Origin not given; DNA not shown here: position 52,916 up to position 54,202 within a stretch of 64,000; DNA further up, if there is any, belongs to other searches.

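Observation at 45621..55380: Ten-gene regulator-led locus with an Ole/beta-lactone-like enzyme set embedded in an envelope-spanning uptake-like context; no characterised pathway recognised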

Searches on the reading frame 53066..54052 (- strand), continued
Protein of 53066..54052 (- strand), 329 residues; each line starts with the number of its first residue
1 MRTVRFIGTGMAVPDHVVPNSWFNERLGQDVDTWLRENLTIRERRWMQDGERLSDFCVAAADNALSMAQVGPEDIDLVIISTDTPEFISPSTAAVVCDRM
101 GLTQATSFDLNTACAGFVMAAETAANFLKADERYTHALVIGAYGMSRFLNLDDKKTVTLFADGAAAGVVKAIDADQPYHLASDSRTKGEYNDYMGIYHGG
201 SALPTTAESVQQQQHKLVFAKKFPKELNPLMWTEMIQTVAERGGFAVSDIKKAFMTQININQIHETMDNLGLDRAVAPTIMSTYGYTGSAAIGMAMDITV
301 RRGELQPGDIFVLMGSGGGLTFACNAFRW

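Call 29: search_protein_families(library=pfam, max_evalue=0.001, proteins=[L077:5848-8325:+, L083:5903-7336:+, L017:1856-3037:+, L078:6289-7038:+, L032:6799-7860:+, L032:6076-6792:+, L004:15139-15567:+, L037:10944-12248:+, L061:6513-7631:+, L062:19300-20772:-])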
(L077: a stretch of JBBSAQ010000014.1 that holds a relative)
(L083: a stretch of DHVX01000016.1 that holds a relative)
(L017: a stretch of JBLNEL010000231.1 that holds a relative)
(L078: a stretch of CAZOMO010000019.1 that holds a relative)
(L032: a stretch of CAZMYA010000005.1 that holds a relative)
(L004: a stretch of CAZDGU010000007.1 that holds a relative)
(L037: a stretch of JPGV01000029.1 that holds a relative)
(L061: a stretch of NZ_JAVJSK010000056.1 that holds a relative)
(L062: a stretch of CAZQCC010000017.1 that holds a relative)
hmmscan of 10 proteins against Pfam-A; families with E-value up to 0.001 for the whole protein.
L077:5848-8325:+ (825 aa): 5 families
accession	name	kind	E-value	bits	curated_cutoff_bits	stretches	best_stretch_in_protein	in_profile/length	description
PF00593.30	TonB_dep_Rec_b-barrel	-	1e-29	105.2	27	1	328-793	20-436/436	TonB dependent receptor-like, beta-barrel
PF13715.12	CarbopepD_reg_2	-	6.7e-17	61.7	32.2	1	25-108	2-88/88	CarboxypepD_reg-like domain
PF13620.12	CarboxypepD_reg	-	1.5e-16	60.9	32.3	1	23-97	1-81/82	Carboxypeptidase regulatory-like domain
PF07715.20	Plug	-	6e-12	46.4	23.9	1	117-224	2-106/107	TonB-dependent Receptor Plug Domain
PF08308.17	PEGA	-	5.7e-05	23.4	20.8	1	37-97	11-67/71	PEGA domain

L083:5903-7336:+ (477 aa): 0 families

L017:1856-3037:+ (393 aa): 3 families
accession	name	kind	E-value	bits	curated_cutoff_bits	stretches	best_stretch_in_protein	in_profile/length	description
PF00108.29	Thiolase_N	-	3.3e-100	335.2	26.4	1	4-261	1-260/260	Thiolase, N-terminal domain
PF02803.24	Thiolase_C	-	1.5e-46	157.5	27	1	269-389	2-122/123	Thiolase, C-terminal domain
PF00109.32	ketoacyl-synt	-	2e-05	24.7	20.8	1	81-120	167-206/252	Beta-ketoacyl synthase, N-terminal domain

L078:6289-7038:+ (249 aa): 2 families
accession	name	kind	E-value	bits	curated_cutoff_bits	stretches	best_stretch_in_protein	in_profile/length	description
PF04397.21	LytTR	-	1.6e-25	89.6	22.6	1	154-248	2-96/98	LytTr DNA-binding domain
PF00072.30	Response_reg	-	7e-25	87.8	30.2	1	7-113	1-110/111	Response regulator receiver domain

L032:6799-7860:+ (353 aa): 2 families
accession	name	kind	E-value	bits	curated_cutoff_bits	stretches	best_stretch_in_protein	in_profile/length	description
PF06580.19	His_kinase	-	2.5e-27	95.4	25.2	1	162-241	1-81/81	Histidine kinase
PF14501.12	HATPase_c_5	-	3.7e-07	30.4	22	1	259-347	8-102/102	GHKL domain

L032:6076-6792:+ (238 aa): 2 families
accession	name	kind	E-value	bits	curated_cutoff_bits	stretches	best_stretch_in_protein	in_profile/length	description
PF22570.1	LiaF-TM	-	2.1e-11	45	27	1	13-110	1-97/98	LiaF transmembrane domain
PF09922.15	LiaF-like_C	-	1.6e-06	28.5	29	1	145-204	14-73/114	Cell wall-active antibiotics response LiaF, C-terminal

L004:15139-15567:+ (142 aa): 2 families
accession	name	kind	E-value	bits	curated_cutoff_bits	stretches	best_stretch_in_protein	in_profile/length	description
PF01575.25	MaoC_dehydratas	-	4.1e-21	75.3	27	1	16-116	10-110/123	MaoC like domain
PF13452.11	FAS1_DH_region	-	1.9e-08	35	22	1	22-132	12-131/132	FAS1-like, dehydratase domain region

L037:10944-12248:+ (434 aa): 4 families
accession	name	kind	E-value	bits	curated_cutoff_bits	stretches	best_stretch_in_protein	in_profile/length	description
PF07690.21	MFS_1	-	1.4e-42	146.3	33.4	1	39-385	1-347/347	Major Facilitator Superfamily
PF00083.30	Sugar_tr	-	3.1e-10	40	22.3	1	76-214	52-196/452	Sugar (and other) transporter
PF12832.13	MFS_1_like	-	7.8e-05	22.3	25.2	1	91-192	268-371/373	MFS_1 like family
PF03137.26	OATP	-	0.00085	18.2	25.8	0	230-324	288-382/545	Organic Anion Transporter Polypeptide (OATP) family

L061:6513-7631:+ (372 aa): 2 families
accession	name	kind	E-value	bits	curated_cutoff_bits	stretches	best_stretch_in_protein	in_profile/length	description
PF13500.12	AAA_26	-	1.4e-31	110.3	27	1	2-210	1-194/198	AAA domain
PF01656.29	CbiA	-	8.8e-10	39.1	25.4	1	5-210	2-115/125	CobQ/CobB/MinD/ParA nucleotide binding domain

L062:19300-20772:- (490 aa): 2 families
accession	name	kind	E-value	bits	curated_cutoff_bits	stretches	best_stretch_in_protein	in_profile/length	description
PF00266.25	Aminotran_5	-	3.3e-46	158.4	21.5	1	32-442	1-370/371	Aminotransferase class-V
PF00155.27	Aminotran_1_2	-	2.5e-06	27.4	19.7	1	154-221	113-187/361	Aminotransferase class I and II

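Call 38: search_protein_families(library=pfam, max_evalue=0.001, proteins=[L031:8356-9060:+, L010:4913-7594:+, L014:328-1233:-, L078:716-1936:+, L076:4772-5911:-, L076:2865-3530:-, L047:18147-18854:-])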
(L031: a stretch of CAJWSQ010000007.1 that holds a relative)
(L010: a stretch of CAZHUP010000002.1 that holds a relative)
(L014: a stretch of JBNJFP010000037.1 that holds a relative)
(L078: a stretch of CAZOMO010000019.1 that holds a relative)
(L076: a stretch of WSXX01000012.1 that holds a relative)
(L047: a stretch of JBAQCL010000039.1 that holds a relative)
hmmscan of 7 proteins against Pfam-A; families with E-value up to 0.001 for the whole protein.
L031:8356-9060:+ (234 aa): 5 families
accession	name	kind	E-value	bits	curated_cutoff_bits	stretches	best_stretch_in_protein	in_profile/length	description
PF00005.33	ABC_tran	-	1.9e-36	126.1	25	1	24-172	1-136/137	ABC transporter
PF13304.12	AAA_21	-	5.7e-07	30.3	27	0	38-90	3-72/304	AAA domain, putative AbiEii toxin, Type IV TA system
PF02463.25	SMC_N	-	8.1e-07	29.1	40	1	25-216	11-211/220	RecF/RecN/SMC N terminal domain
PF13555.12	AAA_29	-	0.0002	21.5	27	1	28-52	16-40/61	P-loop containing region of AAA domain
PF03193.22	RsgA_GTPase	-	0.00057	20.2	30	0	24-54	97-126/174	RsgA GTPase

L010:4913-7594:+ (893 aa): 5 families
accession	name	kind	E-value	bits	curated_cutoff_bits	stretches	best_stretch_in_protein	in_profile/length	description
PF00488.27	MutS_V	-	2.6e-82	275.8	30.2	1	619-807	2-188/188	MutS domain V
PF05192.23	MutS_III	-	7.1e-52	177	34.1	1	273-564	1-194/194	MutS domain III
PF01624.25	MutS_I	-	3.2e-41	140.5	20.6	1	9-123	1-112/113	MutS domain I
PF05190.23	MutS_IV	-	3.2e-32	111.1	22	1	433-523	1-91/92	MutS family domain IV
PF05188.22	MutS_II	-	5.2e-27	95.3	25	1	132-257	1-133/133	MutS domain II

L014:328-1233:- (301 aa): 1 family
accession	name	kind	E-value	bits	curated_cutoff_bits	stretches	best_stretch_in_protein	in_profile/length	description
PF03631.20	Virul_fac_BrkB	-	1.3e-23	84.4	33.7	1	17-283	2-256/259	Virulence factor BrkB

L078:716-1936:+ (406 aa): 7 families
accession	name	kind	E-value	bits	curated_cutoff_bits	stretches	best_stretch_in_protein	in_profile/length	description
PF01053.26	Cys_Met_Meta_PP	-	5.5e-157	522.6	27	1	10-392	1-381/381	Cys/Met metabolism PLP-dependent enzyme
PF01212.27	Beta_elim_lyase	-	5.9e-10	39.4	27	1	62-283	31-271/288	Beta-eliminating lyase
PF00155.27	Aminotran_1_2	-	7.1e-09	35.7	19.7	1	63-249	41-250/361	Aminotransferase class I and II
PF00266.25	Aminotran_5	-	3.3e-08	33.3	21.5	1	83-213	69-204/371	Aminotransferase class-V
PF01041.23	DegT_DnrJ_EryC1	-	1.1e-07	31.9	19.8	1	62-235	23-197/360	DegT/DnrJ/EryC1/StrS aminotransferase family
PF06838.17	Met_gamma_lyase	-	8.8e-06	24.9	24.2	1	135-227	142-241/405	Methionine gamma-lyase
PF02347.22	GDC-P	-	9.5e-06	25.2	26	1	91-209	143-258/429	Glycine cleavage system P-protein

L076:4772-5911:- (379 aa): 4 families
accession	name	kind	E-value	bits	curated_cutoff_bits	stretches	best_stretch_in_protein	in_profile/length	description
PF03060.21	NMO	-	2.5e-58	198.5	28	2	113-367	106-331/331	Nitronate monooxygenase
PF01180.27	DHO_dh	-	2.1e-08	34.1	27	1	206-254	226-274/291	Dihydroorotate dehydrogenase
PF00478.31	IMPDH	-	5.2e-07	29.4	25.6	1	217-264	204-251/345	IMP dehydrogenase / GMP reductase domain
PF01070.24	FMN_dh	-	5e-05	22.9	24.9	1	192-265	253-318/350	FMN-dependent dehydrogenase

L076:2865-3530:- (221 aa): 1 family
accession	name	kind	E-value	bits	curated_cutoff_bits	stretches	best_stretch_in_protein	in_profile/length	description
PF01168.26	Ala_racemase_N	-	1.1e-18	68.1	24.1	1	4-220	6-218/220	Alanine racemase, N-terminal domain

L047:18147-18854:- (235 aa): 1 family
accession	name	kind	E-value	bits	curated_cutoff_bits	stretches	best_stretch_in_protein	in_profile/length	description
PF13189.12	Cytidylate_kin2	-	1.7e-28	100.4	28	1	31-210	2-175/176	Cytidylate kinase-like family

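Call 55: search_protein_families(library=ncbifam, max_evalue=0.00001, proteins=[L037:10944-12248:+, L017:1856-3037:+, L004:15139-15567:+, L077:5848-8325:+, L083:5903-7336:+, L061:6513-7631:+])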
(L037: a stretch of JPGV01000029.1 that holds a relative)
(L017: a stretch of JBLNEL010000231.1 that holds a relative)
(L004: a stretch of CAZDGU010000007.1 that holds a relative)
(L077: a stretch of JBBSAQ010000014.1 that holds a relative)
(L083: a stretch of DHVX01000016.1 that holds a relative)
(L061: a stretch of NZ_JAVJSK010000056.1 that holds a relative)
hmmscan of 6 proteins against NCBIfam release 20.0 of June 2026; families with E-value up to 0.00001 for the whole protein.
L037:10944-12248:+ (434 aa): 26 families (the best 25 are shown)
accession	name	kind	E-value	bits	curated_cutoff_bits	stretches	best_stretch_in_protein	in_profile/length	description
TIGR00893.1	2A0114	subfamily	1.7e-33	116.1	395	1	42-422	2-395/399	D-galactonate transporter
TIGR00895.1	2A0115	subfamily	5.9e-21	74.9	418.55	1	25-219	8-202/398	aromatic acid/H+ symport family MFS transporter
TIGR00881.1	2A0104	subfamily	4.5e-20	72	407.75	1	40-391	1-369/379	phosphoglycerate transporter protein PgtP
TIGR00880.1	2_A_01_02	superfamily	4e-18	65.9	131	1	84-212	12-140/141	multidrug resistance protein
TIGR00894.1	2A0114euk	subfamily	6.7e-15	54.6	626.45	1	73-292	81-318/465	Na(+)-dependent inorganic phosphate cotransporter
NF003024.0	PRK03893.1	subfamily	8.9e-13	47.9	604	1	30-206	17-189/497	sialate:H+ symport family MFS transporter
TIGR02332.1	HpaX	equivalog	2.7e-12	46.6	615.4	1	35-208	9-187/412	4-hydroxyphenylacetate permease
NF008586.0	PRK11551.1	equivalog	3.2e-11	42.9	410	1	60-428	41-399/406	3-(3-hydroxy-phenyl)propionate transporter MhpT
TIGR00898.1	2A0119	subfamily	1.2e-10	40.8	550.75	1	56-226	110-279/506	cation transport protein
NF008963.0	PRK12307.1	equivalog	1.3e-10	41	637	1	40-417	24-405/426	MFS transporter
TIGR00711.1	efflux_EmrB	subfamily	3.3e-09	36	230.2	1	51-211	19-179/485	DHA2 family efflux MFS transporter permease subunit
NF002921.0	PRK03545.1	equivalog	4.6e-09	35.7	401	1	30-339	10-306/396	sugar transporter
NF047787.1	PhglyTportPgtP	equivalog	1.1e-08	34.3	750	1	16-207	8-205/451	phosphoglycerate transporter PgtP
NF053517.1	HbztTptrPcaK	equivalog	2.5e-08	33.3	770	1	25-211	10-196/437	4-hydroxybenzoate transporter PcaK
NF000031.1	MFS_efflux_LmrA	exception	5.4e-08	32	850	1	21-209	18-208/484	lincomycin efflux MFS transporter Lmr(A)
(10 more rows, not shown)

L017:1856-3037:+ (393 aa): 42 families (the best 25 are shown)
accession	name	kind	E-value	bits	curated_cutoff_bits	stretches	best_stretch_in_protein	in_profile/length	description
NF005404.0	PRK06954.1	subfamily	7.5e-155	515.8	687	1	2-388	7-394/397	acetyl-CoA C-acetyltransferase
NF006086.0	PRK08235.1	equivalog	5.8e-144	480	526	1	1-389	1-391/393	acetyl-CoA C-acetyltransferase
TIGR01930.1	AcCoA-C-Actrans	subfamily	9.5e-141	469.2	240.55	1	6-389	1-385/385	acetyl-CoA C-acyltransferase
NF004206.0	PRK05656.1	subfamily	1.8e-138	461.9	688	1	1-388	1-390/392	acetyl-CoA C-acetyltransferase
NF006552.0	PRK09051.1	subfamily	8.7e-119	397.3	565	1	2-389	4-393/395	beta-ketothiolase BktB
NF005152.0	PRK06633.1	equivalog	2.7e-111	371.9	675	1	2-389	3-390/392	acetyl-CoA C-acetyltransferase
NF042967.1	AcCoAtase_PhaA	equivalog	2.7e-110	369.2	740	1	1-389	1-394/396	acetyl-CoA acetyltransferase PhaA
NF042999.1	bketothiol_BktB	equivalog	4.2e-110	368.7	725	1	2-389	3-392/394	beta-ketothiolase BktB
NF004853.0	PRK06205.1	subfamily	4.1e-106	355.4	551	1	1-390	1-402/404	acetyl-CoA C-acetyltransferase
NF004983.0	PRK06366.1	equivalog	4.1e-106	355.3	627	1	1-387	1-383/388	acetyl-CoA C-acetyltransferase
NF006551.0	PRK09050.1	subfamily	8e-106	354.5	605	1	1-389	1-399/401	3-oxoadipyl-CoA thiolase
TIGR02430.1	pcaF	equivalog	4.3e-103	345.4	597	1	3-389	2-398/400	3-oxoadipyl-CoA thiolase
NF006001.0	PRK08131.1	equivalog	3e-93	312.9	622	1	5-390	5-399/401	3-oxoadipyl-CoA thiolase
NF005077.0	PRK06504.1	subfamily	1.4e-89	301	590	1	1-389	1-388/390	acetyl-CoA C-acetyltransferase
NF005865.0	PRK07801.1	equivalog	1.6e-89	300.8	591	1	1-389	1-380/382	acetyl-CoA C-acetyltransferase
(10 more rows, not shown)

L004:15139-15567:+ (142 aa): 4 families
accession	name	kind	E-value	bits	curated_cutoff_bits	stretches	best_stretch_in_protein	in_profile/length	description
NF006045.0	PRK08190.1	subfamily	1.9e-37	129.2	282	1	8-140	10-143/467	bifunctional enoyl-CoA hydratase/phosphate acetyltransferase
TIGR02278.1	PaaN-DH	equivalog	9.2e-16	57.2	562.8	1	11-133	527-656/664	phenylacetic acid degradation bifunctional protein PaaZ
NF040620.1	fused_HadA_HadB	exception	1.5e-10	41.1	350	1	21-83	209-271/329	fused (3R)-hydroxyacyl-ACP dehydratase subunits HadA/HadB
NF010246.0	PRK13693.1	equivalog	1e-08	35.2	203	1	16-99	14-96/142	(3R)-hydroxyacyl-ACP dehydratase subunit HadB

L077:5848-8325:+ (825 aa): 15 families
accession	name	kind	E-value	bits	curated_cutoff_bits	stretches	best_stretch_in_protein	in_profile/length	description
NF053590.1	TonB_dep_TOL0244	equivalog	9.4e-24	84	645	1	104-284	12-188/604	TOL_0244 family TonB-dependent receptor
TIGR04056.1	OMP_RagA_SusC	subfamily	5.9e-19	67.9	368.25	1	23-230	2-203/981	SusC/RagA family TonB-linked outer membrane protein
TIGR01783.1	TonB-siderophor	subfamily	8.3e-18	64.3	223.5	1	121-801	3-623/649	TonB-dependent siderophore receptor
TIGR01785.1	TonB-hemin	subfamily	3.3e-15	55.6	316.85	2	449-796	382-652/677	TonB-dependent heme/hemoglobin receptor family protein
TIGR01786.1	TonB-hemlactrns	subfamily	1.7e-13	49.8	323.75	1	377-797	285-685/719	TonB-dependent hemoglobin/transferrin/lactoferrin family receptor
NF010010.0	PRK13483.1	equivalog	4.7e-11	41.4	927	1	100-284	30-219/660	ligand-gated channel protein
TIGR01779.1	TonB-B12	equivalog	5.8e-10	38.3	599.7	1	97-544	22-420/614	TonB-dependent vitamin B12 receptor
NF052345.1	S_layer_anammox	exception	8.9e-10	36.6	1400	1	21-113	1312-1406/1596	Kustd1514 family S-layer glycoprotein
NF050067.1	TonBEntbctnRecCfrA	equivalog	3.5e-09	35.5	1200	1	98-242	21-169/698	TonB-dependent ferric enterobactin receptor CfrA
NF010048.1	PRK13524.1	subfamily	3e-08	32.6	493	1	201-319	146-264/744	FepA family TonB-dependent siderophore receptor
NF010011.0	PRK13484.1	equivalog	8.9e-08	30.8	1197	1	103-235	30-163/682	IreA family TonB-dependent siderophore receptor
NF010038.0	PRK13513.1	equivalog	1.2e-07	30.6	942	0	97-527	29-412/659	ligand-gated channel protein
NF007926.1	PRK10641.1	equivalog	1.4e-07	30.5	836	1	99-548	23-428/617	TonB-dependent vitamin B12 receptor BtuB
NF010012.0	PRK13486.1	equivalog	5.8e-06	24.9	924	0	201-248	128-173/696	TonB-dependent receptor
NF049944.1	TonB_dep_PUIUD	equivalog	9.7e-06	24.2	850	0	639-712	538-604/686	TonB-dependent receptor, PUIUD motif-type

L083:5903-7336:+ (477 aa): 0 families

L061:6513-7631:+ (372 aa): 8 families
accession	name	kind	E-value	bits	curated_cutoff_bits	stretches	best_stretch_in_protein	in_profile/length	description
NF004167.0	PRK05632.1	equivalog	5.6e-30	104.5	418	1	1-369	2-372/708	phosphate acetyltransferase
NF002204.1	PRK01077.1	equivalog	1.5e-12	47.1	254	1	105-211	77-183/420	cobyrinic acid a,c-diamide synthase CobB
TIGR00313.1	cobQ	equivalog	1.2e-11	44.2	309.9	1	82-213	98-229/477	cobyric acid synthase CobQ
TIGR00347.1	bioD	equivalog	3.9e-10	40.1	83.3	1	6-175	2-166/166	dethiobiotin synthase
NF053748.1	bifunc_CobBC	exception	2.7e-09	35.9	950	1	126-211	101-183/797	bifunctional hydrogenobyrinic acid a,c-diamide synthase/histidinol phosphate aminotransferase CobBC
TIGR00379.1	cobB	subfamily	1.5e-08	34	261.4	1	109-210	79-181/449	cobyrinic/hydrogenobyrinic acid a,c-diamide synthase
NF001989.1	PRK00784.1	equivalog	1.6e-07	30.4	273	1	93-217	109-235/480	cobyric acid synthase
NF033195.1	F430_CfbB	exception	7.8e-07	28.2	560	0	120-210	91-180/451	Ni-sirohydrochlorin a,c-diamide synthase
